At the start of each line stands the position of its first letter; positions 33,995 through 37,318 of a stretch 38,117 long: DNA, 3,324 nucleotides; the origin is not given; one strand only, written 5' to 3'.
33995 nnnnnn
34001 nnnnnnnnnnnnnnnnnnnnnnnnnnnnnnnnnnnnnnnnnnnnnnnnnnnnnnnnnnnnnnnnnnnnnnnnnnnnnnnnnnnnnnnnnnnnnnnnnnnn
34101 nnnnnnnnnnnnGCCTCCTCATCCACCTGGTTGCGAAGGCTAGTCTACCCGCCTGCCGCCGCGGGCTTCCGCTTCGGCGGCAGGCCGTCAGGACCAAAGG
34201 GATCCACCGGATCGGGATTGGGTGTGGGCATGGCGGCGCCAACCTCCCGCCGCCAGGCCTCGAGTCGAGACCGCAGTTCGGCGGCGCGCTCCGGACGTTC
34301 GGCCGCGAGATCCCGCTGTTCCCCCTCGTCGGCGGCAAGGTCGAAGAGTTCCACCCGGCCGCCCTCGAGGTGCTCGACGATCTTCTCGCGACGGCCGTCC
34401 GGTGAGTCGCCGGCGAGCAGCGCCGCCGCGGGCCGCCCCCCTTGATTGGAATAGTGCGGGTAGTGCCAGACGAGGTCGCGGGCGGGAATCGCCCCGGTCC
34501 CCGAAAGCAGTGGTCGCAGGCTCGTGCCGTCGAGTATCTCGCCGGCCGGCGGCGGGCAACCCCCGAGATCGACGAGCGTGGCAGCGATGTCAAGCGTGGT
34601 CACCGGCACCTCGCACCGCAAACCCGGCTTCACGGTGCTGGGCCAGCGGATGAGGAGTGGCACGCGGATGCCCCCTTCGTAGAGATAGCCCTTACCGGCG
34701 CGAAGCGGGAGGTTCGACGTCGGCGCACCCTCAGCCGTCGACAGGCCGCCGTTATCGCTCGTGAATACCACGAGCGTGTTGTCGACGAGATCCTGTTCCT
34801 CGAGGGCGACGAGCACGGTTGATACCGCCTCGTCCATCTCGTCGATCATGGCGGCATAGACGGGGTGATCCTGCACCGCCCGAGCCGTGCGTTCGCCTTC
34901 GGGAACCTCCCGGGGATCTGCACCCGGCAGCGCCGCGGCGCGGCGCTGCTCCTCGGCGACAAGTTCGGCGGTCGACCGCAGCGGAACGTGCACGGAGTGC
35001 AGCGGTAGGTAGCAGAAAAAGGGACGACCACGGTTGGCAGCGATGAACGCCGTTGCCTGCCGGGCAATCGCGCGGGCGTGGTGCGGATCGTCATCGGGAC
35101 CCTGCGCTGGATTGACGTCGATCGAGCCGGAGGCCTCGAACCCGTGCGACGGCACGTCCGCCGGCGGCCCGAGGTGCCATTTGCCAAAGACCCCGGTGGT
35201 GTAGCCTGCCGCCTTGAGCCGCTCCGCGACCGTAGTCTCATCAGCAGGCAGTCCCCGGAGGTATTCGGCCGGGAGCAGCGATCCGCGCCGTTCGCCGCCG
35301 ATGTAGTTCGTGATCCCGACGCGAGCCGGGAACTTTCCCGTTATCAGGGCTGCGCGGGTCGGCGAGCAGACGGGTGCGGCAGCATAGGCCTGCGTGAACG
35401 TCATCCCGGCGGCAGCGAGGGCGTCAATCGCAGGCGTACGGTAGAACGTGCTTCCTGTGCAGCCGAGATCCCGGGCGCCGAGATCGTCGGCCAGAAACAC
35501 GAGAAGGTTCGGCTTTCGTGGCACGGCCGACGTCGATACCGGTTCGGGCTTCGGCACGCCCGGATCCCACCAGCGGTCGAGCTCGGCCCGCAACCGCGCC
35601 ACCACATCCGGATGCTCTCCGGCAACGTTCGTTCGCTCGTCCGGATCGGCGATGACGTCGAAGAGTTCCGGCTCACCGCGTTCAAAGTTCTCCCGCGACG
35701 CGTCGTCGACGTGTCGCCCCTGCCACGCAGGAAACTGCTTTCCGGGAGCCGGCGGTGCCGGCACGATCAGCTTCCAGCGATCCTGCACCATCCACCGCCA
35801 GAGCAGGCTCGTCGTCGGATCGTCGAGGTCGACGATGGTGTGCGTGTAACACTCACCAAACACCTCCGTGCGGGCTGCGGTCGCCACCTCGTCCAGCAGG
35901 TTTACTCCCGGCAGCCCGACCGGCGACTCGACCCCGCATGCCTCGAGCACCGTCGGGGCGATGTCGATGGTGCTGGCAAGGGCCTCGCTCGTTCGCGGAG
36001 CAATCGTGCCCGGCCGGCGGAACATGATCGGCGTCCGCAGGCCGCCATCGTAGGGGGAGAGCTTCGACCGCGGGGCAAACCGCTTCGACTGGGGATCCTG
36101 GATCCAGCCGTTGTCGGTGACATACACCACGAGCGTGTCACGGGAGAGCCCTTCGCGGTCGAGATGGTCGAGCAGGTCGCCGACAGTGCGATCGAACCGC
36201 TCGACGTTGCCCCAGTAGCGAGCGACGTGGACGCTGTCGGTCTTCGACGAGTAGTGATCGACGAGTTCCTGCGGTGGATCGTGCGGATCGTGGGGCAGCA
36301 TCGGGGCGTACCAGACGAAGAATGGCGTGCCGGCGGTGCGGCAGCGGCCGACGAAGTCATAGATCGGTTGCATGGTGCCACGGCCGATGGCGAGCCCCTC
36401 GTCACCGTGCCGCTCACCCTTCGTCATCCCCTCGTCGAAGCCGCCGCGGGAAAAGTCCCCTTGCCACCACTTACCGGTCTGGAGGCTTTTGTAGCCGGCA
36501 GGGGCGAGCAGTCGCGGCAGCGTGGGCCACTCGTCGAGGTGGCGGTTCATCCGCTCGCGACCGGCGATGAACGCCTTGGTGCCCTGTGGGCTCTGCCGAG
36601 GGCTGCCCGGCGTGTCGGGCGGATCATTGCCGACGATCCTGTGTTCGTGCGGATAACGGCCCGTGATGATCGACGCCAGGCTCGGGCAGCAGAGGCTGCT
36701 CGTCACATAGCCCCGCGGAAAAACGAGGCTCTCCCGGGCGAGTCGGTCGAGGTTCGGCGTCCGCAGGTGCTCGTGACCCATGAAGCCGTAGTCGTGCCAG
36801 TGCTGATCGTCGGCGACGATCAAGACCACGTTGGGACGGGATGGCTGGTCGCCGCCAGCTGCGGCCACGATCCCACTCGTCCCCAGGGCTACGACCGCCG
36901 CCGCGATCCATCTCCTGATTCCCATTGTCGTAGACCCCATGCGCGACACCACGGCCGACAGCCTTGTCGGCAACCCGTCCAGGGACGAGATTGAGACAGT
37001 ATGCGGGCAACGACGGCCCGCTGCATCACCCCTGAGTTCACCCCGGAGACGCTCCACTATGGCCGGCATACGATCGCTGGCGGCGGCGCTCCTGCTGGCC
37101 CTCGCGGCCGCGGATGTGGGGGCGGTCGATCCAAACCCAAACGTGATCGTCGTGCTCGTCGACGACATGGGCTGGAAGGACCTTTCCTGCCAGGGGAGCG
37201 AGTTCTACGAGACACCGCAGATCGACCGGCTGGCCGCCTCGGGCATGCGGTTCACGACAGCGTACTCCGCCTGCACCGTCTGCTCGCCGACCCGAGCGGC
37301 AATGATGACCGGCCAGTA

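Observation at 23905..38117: Eight sulfatase catalytic modules packed into four genes (3+2+2+1) within ~14 kb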

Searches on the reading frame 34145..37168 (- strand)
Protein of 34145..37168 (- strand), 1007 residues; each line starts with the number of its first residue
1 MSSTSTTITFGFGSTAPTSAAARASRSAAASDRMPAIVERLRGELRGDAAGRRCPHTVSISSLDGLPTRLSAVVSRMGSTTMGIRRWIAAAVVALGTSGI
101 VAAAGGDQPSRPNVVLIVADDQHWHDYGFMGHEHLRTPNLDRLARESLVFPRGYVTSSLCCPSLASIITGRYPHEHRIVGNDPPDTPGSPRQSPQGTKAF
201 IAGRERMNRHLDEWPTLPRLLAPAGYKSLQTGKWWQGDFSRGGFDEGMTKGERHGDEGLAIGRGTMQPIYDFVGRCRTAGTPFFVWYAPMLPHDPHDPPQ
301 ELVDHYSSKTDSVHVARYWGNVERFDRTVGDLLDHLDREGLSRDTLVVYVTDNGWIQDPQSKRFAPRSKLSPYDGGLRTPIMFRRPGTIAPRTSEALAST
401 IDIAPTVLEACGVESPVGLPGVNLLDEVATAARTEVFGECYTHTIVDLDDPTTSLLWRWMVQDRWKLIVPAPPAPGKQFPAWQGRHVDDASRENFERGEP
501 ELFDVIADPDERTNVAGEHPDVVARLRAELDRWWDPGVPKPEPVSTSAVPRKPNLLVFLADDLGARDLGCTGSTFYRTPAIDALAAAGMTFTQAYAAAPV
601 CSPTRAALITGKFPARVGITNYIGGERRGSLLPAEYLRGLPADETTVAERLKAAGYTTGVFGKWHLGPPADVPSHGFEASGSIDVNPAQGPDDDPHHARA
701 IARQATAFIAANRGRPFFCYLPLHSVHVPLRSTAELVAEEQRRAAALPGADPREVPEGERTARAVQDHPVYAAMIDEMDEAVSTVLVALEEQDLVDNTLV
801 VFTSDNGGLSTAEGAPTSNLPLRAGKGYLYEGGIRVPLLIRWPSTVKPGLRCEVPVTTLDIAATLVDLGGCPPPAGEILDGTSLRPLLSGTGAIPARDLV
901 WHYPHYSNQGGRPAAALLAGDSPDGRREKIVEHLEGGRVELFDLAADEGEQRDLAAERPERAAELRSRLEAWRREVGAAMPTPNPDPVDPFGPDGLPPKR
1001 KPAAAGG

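Call 4: search_protein_families(library=pfam, proteins=[window:34145-37168:-], max_evalue=0.01)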
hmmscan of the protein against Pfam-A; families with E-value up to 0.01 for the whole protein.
window:34145-37168:- (1007 aa): 6 families
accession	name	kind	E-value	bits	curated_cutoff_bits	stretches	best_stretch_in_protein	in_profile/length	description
PF00884.28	Sulfatase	-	1.7e-101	339.9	25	2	553-870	1-300/301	Sulfatase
PF16347.10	SGSH_C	-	8e-24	85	29.3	2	826-970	8-149/154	N-sulphoglucosamine sulphohydrolase, C-terminal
PF01663.27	Phosphodiest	-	6.9e-20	72.3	23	2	115-356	2-222/342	Type I phosphodiesterase / nucleotide pyrophosphatase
PF14707.11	Sulfatase_C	-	4.2e-06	27.8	30.9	0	491-535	47-94/127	C-terminal region of aryl-sulfatase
PF07394.17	DUF1501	-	0.00012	21.8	27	0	321-352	267-298/390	Protein of unknown function (DUF1501)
PF02995.22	DUF229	-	0.0024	17.1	25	0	772-807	307-342/496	Protein of unknown function (DUF229)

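Call 42: find_homologous_proteins(query=window:34145-36925:-, max_evalue=1e-20)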
Query window:34145-36925:- (926 aa): 1550 proteins with E <= 1e-20 among 8000 candidates; the best 120 are listed.
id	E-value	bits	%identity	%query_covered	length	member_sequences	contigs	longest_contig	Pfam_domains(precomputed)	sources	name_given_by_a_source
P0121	0.0e+0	2149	99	100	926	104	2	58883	PF14707.12,PF01663.28,PF16347.11,PF00884.29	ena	-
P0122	0.0e+0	2075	97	99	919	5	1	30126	PF14707.12,PF01663.28,PF16347.11,PF00884.29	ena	-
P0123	0.0e+0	1953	90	100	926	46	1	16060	PF01663.28,PF16347.11,PF00884.29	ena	-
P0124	0.0e+0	1850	85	100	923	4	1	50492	PF01663.28,PF16347.11,PF00884.29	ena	-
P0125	0.0e+0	1817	83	100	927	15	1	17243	PF14707.12,PF01663.28,PF16347.11,PF00884.29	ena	-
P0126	0.0e+0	1814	83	100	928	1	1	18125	PF14707.12,PF01663.28,PF16347.11,PF00884.29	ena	-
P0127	0.0e+0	1766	82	99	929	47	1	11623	PF01663.28,PF16347.11,PF00884.29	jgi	jgi:arylsulfatase A-like enzyme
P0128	0.0e+0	1722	81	97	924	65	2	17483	PF01663.28,PF16347.11,PF00884.29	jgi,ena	jgi:uncharacterized sulfatase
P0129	0.0e+0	1711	81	97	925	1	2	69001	PF14707.12,PF01663.28,PF16347.11,PF00884.29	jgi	jgi:uncharacterized sulfatase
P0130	0.0e+0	1710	79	100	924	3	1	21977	PF01663.28,PF16347.11,PF00884.29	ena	-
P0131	0.0e+0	1702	80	97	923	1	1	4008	PF01663.28,PF16347.11,PF00884.29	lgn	-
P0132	0.0e+0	1695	80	97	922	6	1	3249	PF14707.12,PF01663.28,PF16347.11,PF00884.29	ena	-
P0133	0.0e+0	1686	81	97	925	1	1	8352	PF01663.28,PF16347.11,PF00884.29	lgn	-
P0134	0.0e+0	1685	79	99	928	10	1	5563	PF01663.28,PF16347.11,PF00884.29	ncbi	-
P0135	0.0e+0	1683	79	99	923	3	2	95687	PF01663.28,PF16347.11,PF00884.29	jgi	-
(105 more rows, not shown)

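Call 65: predict_structure(alignment_id=A2)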
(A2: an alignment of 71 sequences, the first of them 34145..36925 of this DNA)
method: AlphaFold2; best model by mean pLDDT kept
length: 926 residues; sequences in the alignment: 71
mean_pLDDT: 79.8   pTM: 0.54
mean pLDDT of the five models: 79.8, 79.7, 78.4, 76.5, 76.4
residues with pLDDT >= 90: 336; 70-90: 371; 50-70: 130; < 50: 89
segments of 3 or more residues with pLDDT < 50: 1-6, 12-27, 283-291, 392-395, 456-468, 488-491, 671-673, 728-749, 920-926
pLDDT, mean of each block of 10 residues (from residue 1): 48 43 49 89 56 80 93 84 91 86 69 79 82 92 94 76 84 58 82 94 84 66 86 78 88 94 94 58 46 69 95 93 97 89 92 88 75 85 89 53 56 77 84 87 88 56 41 94 60 74 89 84 93 90 71 88 94 97 91 96 84 90 97 95 77 88 73 51 73 89 91 91 69 34 39 81 86 93 95 84 91 90 73 89 87 88 77 92 97 93 86 67 42
secondary structure, 60 per line:
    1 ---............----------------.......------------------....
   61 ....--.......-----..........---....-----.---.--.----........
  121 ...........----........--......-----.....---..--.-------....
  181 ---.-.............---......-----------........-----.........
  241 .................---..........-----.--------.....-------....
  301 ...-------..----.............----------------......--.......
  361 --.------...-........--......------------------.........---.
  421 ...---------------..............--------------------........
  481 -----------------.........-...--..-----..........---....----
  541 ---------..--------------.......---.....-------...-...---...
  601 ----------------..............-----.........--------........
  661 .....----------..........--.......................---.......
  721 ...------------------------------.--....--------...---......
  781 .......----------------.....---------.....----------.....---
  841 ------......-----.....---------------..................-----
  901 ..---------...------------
elements in order (helices of 4 or more, strands of 3 or more residues): H4-15 E32-38 H57-64 E67-73 H79-88 H92-95 H113-131 H136-143 E146-151 H158-161 H186-198 E202-207 H219-226 H232-257 E264-270 H286-289 E297-303 H319-329 H346-351 E354-360 E374-381 E384-389 H408-416 E420-423 H439-452 E473-480 H498-506 E508-510 H520-529 H533-536 H566-572 E576-580 E598-600 H617-630 E636-644 H653-665 H676-685 H688-710 E717-723 E757-760 E769-771 H777-787 H804-808 E818-822 E833-837 E847-852 E858-862 H878-895

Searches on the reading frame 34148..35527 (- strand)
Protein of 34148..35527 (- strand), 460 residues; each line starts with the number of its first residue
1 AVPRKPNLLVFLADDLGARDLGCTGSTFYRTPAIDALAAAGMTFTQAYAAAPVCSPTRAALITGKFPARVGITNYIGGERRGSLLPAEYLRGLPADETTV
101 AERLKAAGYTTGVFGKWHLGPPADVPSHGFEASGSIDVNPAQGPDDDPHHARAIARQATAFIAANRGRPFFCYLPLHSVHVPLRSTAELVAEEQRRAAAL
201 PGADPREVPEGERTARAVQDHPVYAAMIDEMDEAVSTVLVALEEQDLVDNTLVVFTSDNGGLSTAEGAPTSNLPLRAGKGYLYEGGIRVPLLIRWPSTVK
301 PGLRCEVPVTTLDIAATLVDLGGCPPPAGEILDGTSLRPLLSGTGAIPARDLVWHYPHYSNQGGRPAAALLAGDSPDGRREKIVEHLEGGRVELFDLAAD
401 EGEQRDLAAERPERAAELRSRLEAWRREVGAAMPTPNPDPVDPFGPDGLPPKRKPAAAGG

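Call 27: search_solved_structures(query=window:34148-35527:-, max_evalue=1e-25)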
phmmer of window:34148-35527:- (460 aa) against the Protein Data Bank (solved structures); distinct sequences matched with E-value up to 1e-25: 43.
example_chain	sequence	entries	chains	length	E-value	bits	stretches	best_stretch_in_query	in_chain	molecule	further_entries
9fo1_A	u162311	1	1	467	3.3e-115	389.3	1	3-445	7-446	k-carrageenan sulfatase S1_16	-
6ust_A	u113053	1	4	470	1.3e-104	354.4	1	5-437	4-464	N-acetylgalactosamine 6-sulfate sulfatase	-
7stt_A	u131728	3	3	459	5.8e-84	286.2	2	156-434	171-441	N-acetylgalactosamine-6-sulfatase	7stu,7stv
6prm_A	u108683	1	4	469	2.3e-57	198.5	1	152-426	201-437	exo-4S-kappa carrageenan S1 sulfatase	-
6psm_A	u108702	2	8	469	5.8e-56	193.9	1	152-426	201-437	exo-4S-kappa carrageenan S1 sulfatase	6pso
9hh3_A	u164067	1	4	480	7.2e-53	183.7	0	160-427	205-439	Sulfatase, family S1-19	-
1p49_A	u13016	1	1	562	8.2e-52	180.2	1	4-121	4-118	STERYL-SULFATASE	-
8eg3_A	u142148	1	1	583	9.8e-52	180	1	4-121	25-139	Steryl-sulfatase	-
9hh2_A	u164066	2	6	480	1.8e-51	179.1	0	160-427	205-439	Sulfatase, family S1-19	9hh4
6bia_A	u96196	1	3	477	4.5e-51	177.8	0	151-341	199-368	Sulfatase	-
6b0k_A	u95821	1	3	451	1.9e-49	172.4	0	151-341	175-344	Iota-carrageenan sulfatase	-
6b0j_A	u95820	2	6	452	1.9e-49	172.4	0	151-341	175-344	Iota-carrageenan sulfatase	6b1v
1e2s_P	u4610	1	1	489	2e-49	172.4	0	4-144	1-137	Arylsulfatase A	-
1e1z_P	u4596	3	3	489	2.3e-49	172.2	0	4-144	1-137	Arylsulfatase A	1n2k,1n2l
1e33_P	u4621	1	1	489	2.8e-49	171.9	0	4-144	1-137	Arylsulfatase A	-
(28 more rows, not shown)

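Call 69: search_protein_families(library=ncbifam, proteins=[window:34148-35527:-], max_evalue=1e-10)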
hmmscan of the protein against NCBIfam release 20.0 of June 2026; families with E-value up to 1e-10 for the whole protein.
window:34148-35527:- (460 aa): 4 families
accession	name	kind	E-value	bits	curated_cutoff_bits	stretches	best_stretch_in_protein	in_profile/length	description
NF010322.0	PRK13759.1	equivalog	3.4e-39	134.7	481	2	219-418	265-446/486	arylsulfatase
TIGR03417.1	chol_sulfatase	equivalog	3.8e-37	128.3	433.45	2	5-141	2-123/500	choline-sulfatase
NF045661.1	HdlasePehA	equivalog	1e-19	70.5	900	0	219-354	279-405/506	phosphoric/sulfuric ester hydrolase PehA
NF052527.1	Mn_arylsulf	exception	6.3e-19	68.2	850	0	5-121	1-105/479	manganese-dependent arylsulfatase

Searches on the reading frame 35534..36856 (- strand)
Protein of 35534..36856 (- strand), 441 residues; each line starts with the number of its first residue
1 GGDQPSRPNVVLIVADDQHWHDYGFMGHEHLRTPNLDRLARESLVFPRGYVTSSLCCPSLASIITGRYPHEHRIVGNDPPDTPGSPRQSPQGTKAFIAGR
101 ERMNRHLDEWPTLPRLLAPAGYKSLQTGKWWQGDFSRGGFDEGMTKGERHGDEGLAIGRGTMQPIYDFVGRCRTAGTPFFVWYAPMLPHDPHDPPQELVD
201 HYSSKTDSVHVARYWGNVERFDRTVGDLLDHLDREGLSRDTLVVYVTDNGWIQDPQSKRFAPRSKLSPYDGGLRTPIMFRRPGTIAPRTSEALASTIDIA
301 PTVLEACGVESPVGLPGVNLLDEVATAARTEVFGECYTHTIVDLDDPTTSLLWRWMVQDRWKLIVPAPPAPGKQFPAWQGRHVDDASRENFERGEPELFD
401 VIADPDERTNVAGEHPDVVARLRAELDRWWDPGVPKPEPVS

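Call 26: search_solved_structures(query=window:35534-36856:-, max_evalue=1e-20)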
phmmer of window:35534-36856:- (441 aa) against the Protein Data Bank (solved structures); distinct sequences matched with E-value up to 1e-20: 31.
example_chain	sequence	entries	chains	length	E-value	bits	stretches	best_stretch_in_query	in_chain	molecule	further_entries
9fo1_A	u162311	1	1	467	3.2e-32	115.1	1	5-320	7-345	k-carrageenan sulfatase S1_16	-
6prm_A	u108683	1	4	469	5.4e-32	114.4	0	3-137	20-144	exo-4S-kappa carrageenan S1 sulfatase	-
6uss_A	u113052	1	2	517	4.1e-31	111.5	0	171-429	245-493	Sulfatase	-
6psm_A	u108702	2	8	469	1.4e-30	109.7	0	3-137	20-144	exo-4S-kappa carrageenan S1 sulfatase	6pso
6ust_A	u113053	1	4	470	1.6e-30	109.5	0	7-134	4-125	N-acetylgalactosamine 6-sulfate sulfatase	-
7oza_AAA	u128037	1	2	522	5.9e-28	101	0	169-311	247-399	Putative secreted sulfatase ydeN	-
7ozc_AAA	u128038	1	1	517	6.7e-28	100.9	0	6-83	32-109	Arylsulfatase A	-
6bia_A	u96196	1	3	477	9.9e-27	97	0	6-76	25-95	Sulfatase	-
7stt_A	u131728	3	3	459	3e-26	95.4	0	6-80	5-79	N-acetylgalactosamine-6-sulfatase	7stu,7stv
7ebp_A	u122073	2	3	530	4.3e-26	94.9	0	211-326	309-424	Sulfatase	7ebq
6j66_A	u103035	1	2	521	4.8e-26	94.7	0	211-321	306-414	Chondroitin sulfate/dermatan sulfate 4-O-endosulfatase protein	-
9s8y_A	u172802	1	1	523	1.2e-25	93.4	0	211-326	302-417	Sulfatase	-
9hh3_A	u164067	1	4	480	1.7e-25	93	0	2-71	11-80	Sulfatase, family S1-19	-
6b0k_A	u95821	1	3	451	3.9e-25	91.7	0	7-77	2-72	Iota-carrageenan sulfatase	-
6b0j_A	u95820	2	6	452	4e-25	91.7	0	7-77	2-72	Iota-carrageenan sulfatase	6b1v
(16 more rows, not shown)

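Call 62: search_protein_representatives(protein=window:35534-36856:-)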
Query: 441 residues. Proteins with E-value up to 0.001 (for the whole library): 108167; up to 1e-10: 31937; up to 1e-30: 891. The best 150 are listed.
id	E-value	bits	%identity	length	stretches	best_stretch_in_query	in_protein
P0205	5.6e-228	773.9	54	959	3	8-436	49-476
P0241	5.3e-161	553.1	43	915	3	6-424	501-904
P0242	1.9e-139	481.9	54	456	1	6-432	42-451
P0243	2.0e-139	481.9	72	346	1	8-289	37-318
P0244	1.8e-138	478.7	48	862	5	6-364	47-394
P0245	4.7e-138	477.4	54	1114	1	4-432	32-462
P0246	3.7e-131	454.6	55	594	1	4-431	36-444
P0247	1.2e-129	449.7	55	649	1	5-433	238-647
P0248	2.2e-126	438.9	41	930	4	5-431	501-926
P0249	5.0e-126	437.7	51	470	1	5-431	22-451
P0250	2.9e-124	431.9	59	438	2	3-367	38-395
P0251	2.4e-121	422.3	58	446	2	6-371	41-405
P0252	3.7e-118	411.7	46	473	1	5-432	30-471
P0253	3.5e-116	405.2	51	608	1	7-430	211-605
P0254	7.3e-110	384.4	52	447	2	6-373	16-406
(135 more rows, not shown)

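Call 69: search_protein_families(library=ncbifam, proteins=[window:35534-36856:-], max_evalue=1e-10)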
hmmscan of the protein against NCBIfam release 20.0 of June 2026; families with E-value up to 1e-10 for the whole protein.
window:35534-36856:- (441 aa): 4 families
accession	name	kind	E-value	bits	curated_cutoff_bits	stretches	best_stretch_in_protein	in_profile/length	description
NF010322.0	PRK13759.1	equivalog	5.1e-32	111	481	1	4-76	3-75/486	arylsulfatase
TIGR03417.1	chol_sulfatase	equivalog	2e-29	102.9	433.45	1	213-335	252-376/500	choline-sulfatase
NF045661.1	HdlasePehA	equivalog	1.8e-25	89.5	900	1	7-78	2-73/506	phosphoric/sulfuric ester hydrolase PehA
NF052527.1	Mn_arylsulf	exception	2.9e-11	42.9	850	0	210-335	263-389/479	manganese-dependent arylsulfatase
